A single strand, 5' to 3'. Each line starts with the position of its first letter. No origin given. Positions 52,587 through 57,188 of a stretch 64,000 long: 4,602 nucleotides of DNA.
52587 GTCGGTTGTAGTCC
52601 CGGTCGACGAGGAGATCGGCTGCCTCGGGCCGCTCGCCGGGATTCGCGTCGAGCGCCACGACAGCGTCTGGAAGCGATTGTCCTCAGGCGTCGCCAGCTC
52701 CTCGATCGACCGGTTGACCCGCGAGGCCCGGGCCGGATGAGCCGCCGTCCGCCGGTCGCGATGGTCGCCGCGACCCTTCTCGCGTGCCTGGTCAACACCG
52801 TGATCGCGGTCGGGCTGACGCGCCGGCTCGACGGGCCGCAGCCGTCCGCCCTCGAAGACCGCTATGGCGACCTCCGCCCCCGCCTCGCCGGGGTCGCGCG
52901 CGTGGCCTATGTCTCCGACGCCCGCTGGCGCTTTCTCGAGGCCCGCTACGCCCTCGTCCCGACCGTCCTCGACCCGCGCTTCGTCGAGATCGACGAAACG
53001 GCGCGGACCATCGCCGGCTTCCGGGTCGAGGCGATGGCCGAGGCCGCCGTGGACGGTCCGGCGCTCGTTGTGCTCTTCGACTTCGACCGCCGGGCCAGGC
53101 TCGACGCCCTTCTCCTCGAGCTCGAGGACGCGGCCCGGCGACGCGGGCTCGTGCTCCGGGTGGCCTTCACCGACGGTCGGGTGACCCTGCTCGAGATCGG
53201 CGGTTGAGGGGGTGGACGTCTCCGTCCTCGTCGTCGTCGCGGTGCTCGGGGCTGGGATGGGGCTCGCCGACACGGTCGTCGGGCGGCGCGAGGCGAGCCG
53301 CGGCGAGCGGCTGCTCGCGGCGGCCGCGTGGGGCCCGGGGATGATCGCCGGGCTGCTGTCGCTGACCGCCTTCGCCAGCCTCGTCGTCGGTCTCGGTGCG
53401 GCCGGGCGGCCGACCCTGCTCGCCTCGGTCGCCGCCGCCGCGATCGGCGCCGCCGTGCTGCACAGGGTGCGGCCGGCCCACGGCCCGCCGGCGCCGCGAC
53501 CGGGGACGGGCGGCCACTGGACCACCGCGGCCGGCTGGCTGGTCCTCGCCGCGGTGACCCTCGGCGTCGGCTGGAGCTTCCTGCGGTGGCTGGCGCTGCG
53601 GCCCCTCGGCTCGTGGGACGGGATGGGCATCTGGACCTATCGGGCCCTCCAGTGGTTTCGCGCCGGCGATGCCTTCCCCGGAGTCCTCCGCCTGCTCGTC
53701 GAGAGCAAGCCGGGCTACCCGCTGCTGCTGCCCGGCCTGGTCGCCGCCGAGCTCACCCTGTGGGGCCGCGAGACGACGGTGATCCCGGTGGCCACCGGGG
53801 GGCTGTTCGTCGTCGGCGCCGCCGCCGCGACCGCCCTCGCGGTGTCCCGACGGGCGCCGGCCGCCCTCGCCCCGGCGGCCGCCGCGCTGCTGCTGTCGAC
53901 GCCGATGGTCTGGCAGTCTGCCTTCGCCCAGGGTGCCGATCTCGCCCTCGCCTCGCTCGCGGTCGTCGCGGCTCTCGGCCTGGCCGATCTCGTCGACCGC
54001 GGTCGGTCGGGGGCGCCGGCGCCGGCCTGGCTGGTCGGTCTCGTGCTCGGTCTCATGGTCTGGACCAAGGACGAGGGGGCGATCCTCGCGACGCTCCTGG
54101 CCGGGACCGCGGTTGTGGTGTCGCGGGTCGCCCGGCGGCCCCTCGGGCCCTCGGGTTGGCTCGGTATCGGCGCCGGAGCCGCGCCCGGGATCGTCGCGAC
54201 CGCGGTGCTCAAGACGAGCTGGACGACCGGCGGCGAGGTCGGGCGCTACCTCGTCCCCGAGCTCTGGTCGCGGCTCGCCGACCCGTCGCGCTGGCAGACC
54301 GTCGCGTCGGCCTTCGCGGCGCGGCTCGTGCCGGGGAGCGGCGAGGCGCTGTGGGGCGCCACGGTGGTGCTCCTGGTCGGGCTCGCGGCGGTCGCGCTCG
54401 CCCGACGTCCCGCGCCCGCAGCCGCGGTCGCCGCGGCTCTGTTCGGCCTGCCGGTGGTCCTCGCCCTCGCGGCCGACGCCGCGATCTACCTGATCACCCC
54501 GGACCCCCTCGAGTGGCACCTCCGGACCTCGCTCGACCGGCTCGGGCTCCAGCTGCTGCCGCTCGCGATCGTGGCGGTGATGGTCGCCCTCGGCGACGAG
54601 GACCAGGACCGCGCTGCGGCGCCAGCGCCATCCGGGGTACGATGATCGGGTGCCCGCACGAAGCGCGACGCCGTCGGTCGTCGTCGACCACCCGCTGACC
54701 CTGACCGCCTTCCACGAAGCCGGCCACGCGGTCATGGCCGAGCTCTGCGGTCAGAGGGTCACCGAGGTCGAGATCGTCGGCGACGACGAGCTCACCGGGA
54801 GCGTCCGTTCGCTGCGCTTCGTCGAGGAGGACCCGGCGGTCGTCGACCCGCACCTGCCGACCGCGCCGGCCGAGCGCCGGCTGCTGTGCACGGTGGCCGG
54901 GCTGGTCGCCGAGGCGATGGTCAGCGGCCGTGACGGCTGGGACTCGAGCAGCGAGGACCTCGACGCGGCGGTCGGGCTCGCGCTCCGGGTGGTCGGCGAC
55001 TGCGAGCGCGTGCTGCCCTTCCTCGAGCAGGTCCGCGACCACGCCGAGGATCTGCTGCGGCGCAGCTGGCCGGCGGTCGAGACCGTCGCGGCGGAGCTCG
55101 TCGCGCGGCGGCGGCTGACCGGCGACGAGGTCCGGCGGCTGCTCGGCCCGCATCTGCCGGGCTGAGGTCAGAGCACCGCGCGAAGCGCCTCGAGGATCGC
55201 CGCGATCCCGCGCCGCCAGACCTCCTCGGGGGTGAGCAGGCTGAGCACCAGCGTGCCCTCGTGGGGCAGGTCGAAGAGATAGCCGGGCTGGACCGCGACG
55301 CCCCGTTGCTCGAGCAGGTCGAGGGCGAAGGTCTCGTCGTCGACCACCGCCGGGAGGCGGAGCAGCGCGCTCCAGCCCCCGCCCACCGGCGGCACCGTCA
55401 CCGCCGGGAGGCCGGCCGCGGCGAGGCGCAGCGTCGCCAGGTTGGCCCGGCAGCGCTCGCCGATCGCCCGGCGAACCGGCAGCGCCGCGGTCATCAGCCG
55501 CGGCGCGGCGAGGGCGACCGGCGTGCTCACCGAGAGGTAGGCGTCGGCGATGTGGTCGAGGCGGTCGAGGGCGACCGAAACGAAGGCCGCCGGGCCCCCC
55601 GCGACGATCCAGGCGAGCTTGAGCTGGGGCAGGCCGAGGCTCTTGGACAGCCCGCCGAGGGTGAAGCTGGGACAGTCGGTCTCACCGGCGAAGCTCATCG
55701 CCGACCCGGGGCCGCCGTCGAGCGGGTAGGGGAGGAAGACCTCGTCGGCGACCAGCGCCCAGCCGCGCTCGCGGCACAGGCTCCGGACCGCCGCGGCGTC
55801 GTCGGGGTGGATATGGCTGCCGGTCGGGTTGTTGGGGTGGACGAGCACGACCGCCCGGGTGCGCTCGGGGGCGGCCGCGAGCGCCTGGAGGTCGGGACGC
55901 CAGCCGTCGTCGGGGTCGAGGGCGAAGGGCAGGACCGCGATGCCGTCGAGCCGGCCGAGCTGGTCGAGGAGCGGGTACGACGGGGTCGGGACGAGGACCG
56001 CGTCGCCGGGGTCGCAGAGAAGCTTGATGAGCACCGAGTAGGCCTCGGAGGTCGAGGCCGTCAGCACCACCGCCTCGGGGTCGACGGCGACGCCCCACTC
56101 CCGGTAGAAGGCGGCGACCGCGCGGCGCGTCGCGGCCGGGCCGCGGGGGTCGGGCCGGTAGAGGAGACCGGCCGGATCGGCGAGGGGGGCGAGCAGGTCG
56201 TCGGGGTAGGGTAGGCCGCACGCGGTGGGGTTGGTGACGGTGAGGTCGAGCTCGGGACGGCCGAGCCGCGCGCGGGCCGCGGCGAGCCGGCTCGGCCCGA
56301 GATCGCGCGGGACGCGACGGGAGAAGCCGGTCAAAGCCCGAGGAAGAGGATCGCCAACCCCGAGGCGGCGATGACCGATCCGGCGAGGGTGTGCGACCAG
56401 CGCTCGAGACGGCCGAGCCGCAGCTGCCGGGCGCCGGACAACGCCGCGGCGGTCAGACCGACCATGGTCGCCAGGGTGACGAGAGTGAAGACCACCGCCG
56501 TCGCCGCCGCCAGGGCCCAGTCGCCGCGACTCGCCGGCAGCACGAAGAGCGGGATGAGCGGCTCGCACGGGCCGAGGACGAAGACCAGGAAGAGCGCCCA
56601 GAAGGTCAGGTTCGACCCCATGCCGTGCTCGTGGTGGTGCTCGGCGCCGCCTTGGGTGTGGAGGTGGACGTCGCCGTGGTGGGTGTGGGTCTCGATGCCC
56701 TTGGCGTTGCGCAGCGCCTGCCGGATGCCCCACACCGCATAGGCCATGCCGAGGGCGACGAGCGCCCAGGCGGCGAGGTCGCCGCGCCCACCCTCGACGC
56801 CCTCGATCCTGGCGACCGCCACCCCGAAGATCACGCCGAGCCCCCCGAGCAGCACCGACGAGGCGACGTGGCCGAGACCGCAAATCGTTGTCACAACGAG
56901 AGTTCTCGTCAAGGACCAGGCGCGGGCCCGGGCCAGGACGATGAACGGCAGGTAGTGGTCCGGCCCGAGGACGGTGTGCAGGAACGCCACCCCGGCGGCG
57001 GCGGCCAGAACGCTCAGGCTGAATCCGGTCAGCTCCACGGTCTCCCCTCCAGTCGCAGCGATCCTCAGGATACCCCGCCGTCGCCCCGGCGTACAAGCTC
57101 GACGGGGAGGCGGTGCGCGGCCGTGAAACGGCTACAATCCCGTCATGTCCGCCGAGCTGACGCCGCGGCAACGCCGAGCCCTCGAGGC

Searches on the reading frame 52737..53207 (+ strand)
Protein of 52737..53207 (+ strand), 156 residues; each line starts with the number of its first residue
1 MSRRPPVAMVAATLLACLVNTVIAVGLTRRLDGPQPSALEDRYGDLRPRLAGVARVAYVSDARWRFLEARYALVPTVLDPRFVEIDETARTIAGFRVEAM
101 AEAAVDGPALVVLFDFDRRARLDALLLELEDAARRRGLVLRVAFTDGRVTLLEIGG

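Call 46: search_protein_families(library=ncbifam, proteins=[window:52737-53207:+], max_evalue=0.1)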
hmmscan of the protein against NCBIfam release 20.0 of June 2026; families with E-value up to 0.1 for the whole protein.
window:52737-53207:+ (156 aa): 0 families

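Call 53: search_protein_families(library=pfam, proteins=[window:52737-53207:+], max_evalue=5)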
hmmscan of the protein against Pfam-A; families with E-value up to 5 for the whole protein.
window:52737-53207:+ (156 aa): 2 families
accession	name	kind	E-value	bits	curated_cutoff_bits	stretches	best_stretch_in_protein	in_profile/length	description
PF17853.6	GGDEF_2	-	0.056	14.1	24.5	1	105-152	19-64/116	GGDEF-like domain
PF21591.2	Hera_DD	-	0.19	12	27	1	59-101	6-46/52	RNA helicase Hera, dimerization domain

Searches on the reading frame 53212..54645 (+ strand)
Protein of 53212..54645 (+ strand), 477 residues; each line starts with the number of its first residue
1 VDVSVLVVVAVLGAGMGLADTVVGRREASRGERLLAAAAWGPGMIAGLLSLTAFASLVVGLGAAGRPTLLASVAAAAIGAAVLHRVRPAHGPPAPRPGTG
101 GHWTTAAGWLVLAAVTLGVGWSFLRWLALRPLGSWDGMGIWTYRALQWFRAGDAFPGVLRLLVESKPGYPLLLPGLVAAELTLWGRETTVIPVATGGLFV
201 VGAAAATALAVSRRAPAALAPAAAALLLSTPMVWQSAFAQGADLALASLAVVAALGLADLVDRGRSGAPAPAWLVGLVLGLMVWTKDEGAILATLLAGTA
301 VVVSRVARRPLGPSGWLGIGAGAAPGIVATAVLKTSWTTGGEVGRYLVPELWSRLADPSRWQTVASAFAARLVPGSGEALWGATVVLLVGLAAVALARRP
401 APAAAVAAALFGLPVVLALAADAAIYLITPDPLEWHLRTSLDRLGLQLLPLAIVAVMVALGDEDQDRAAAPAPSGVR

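Call 6: search_protein_families(library=pfam, proteins=[window:53212-54645:+], max_evalue=0.01)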
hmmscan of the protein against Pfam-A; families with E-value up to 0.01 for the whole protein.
window:53212-54645:+ (477 aa): 0 families

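Call 46: search_protein_families(library=ncbifam, proteins=[window:53212-54645:+], max_evalue=0.1)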
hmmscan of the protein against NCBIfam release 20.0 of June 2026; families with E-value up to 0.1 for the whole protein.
window:53212-54645:+ (477 aa): 0 families

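Call 53: search_protein_families(library=pfam, proteins=[window:53212-54645:+], max_evalue=5)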
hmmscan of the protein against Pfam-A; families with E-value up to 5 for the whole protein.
window:53212-54645:+ (477 aa): 0 families

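Call 71: find_homologous_proteins(query=window:53212-54642:+)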
Query window:53212-54642:+ (477 aa): 28 proteins with E <= 0.001 among 8000 candidates.
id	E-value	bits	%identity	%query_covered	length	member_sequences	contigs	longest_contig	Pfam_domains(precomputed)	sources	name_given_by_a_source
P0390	8.9e-286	966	100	100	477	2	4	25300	-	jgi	jgi:hypothetical protein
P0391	2.5e-210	717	78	97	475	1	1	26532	-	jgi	jgi:hypothetical protein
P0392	8.0e-179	614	69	100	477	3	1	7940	-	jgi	jgi:hypothetical protein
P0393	2.0e-140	487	58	99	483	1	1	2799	-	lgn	-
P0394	5.5e-140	486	56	98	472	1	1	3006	-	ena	-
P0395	5.1e-134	466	54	93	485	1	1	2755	-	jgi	jgi:hypothetical protein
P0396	2.6e-132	460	55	97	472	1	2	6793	-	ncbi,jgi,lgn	ncbi:MAG: hypothetical protein PVG53_14890 [Holophagae bacterium]|jgi:hypothetical protein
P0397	2.9e-132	460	55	97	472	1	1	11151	-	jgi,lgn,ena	-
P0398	1.2e-128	448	52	95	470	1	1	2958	-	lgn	-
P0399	6.7e-124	433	52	98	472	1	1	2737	-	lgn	-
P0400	3.3e-119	417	50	98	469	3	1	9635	-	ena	-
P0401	1.3e-115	405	47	97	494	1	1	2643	-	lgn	-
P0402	7.9e-115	403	49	97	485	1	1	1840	-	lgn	-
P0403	1.6e-113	398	47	98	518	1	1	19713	-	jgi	-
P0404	1.5e-111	392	49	98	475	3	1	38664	-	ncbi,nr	ncbi:MAG: hypothetical protein V2I67_19105 [Thermoanaerobaculales bacterium]|nr:hypothetical protein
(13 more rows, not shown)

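Call 73: search_solved_structures(query=A5, max_evalue=10, show_alignments=2)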
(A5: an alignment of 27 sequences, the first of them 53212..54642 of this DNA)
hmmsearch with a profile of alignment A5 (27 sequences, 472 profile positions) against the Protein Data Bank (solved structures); distinct sequences matched with E-value up to 10: 0.

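Call 74: search_protein_families(library=pfam, alignment_id=A5, max_evalue=1)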
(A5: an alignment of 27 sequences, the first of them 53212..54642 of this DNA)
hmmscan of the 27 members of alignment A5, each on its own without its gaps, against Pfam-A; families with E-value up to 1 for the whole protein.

A. member 1, window:53212-54642:+ (477 aa): 0 families

B. families by the number of members that match (of 27 scanned): 16 families
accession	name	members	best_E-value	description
PF13231.12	PMT_2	3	3.9e-09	Dolichyl-phosphate-mannose-protein mannosyltransferase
PF02366.24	PMT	3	6.3e-05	Dolichyl-phosphate-mannose-protein mannosyltransferase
PF14264.12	Glucos_trans_II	1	0.00075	Glucosyl transferase GtrII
PF09594.16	GT87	1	0.0059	Glycosyltransferase family 87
PF07613.16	DUF1576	1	0.02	Protein of unknown function (DUF1576)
PF23778.1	Phage_holin_2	1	0.022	Putative phage holin family 2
PF24792.1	DUF7701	1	0.043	Domain of unknown function (DUF7701)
PF11021.13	DUF2613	1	0.069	Protein of unknown function (DUF2613)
PF21314.2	TM_ErbB1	1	0.094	Epidermal growth factor receptor transmembrane-juxtamembrane segment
PF06781.17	CrgA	1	0.2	Cell division protein CrgA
PF20914.2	DNA_pol_IIIA_C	1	0.22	DNA polymerase III subunit alpha, C-terminal domain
PF11312.14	Methyltransf_34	1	0.27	Putative SAM-dependent methyltransferase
PF07019.17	EMC6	1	0.36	EMC6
PF11384.13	DUF3188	1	0.55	Protein of unknown function (DUF3188)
PF09843.14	DUF2070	1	0.68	Predicted membrane protein (DUF2070)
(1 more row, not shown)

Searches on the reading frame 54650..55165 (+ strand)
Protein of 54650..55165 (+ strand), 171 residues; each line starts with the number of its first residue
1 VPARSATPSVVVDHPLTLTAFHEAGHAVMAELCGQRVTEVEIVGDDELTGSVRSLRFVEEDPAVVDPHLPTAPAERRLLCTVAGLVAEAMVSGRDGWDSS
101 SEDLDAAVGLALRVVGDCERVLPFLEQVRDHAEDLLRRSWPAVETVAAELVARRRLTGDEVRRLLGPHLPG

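Call 8: search_protein_families(library=pfam, proteins=[window:54650-55165:+], max_evalue=0.01)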
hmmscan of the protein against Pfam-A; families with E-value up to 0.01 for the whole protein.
window:54650-55165:+ (171 aa): 3 families
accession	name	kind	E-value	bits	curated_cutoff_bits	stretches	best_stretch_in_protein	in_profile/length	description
PF01434.24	Peptidase_M41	-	8.5e-06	26.2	29.9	1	17-115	9-102/191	Peptidase family M41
PF13398.12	Peptidase_M50B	-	1.5e-05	25.3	26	1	18-45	24-51/201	Peptidase M50B-like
PF02163.28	Peptidase_M50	-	0.0032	17.3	27.2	1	18-44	9-35/221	Peptidase family M50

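Call 56: search_protein_families(library=ncbifam, proteins=[window:54650-55165:+], max_evalue=0.1)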
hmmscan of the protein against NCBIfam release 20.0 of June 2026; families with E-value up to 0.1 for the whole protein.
window:54650-55165:+ (171 aa): 1 family
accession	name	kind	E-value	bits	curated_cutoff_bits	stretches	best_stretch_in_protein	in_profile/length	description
TIGR01241.2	FtsH_fam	equivalog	1e-05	24.5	600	1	10-115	412-512/598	ATP-dependent zinc metalloprotease FtsH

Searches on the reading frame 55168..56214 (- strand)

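Call 8: search_protein_families(library=pfam, proteins=[window:55168-56214:-], max_evalue=0.01)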
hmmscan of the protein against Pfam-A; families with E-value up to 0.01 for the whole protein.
window:55168-56214:- (348 aa): 2 families
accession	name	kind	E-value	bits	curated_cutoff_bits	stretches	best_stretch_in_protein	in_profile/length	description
PF00155.27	Aminotran_1_2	-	1e-35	124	19.7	1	21-332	39-354/361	Aminotransferase class I and II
PF01212.27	Beta_elim_lyase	-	0.0028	17.4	27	1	43-157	44-168/288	Beta-eliminating lyase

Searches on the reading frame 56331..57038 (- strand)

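Call 8: search_protein_families(library=pfam, proteins=[window:56331-57038:-], max_evalue=0.01)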
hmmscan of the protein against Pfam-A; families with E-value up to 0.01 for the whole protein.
window:56331-57038:- (235 aa): 2 families
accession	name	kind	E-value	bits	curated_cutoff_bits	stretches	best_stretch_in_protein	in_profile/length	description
PF13386.12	DsbD_2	-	0.00017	22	24.9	1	49-226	34-196/199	Cytochrome C biogenesis protein transmembrane region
PF01988.24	VIT1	-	0.0027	18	28.1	1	147-207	138-193/214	VIT family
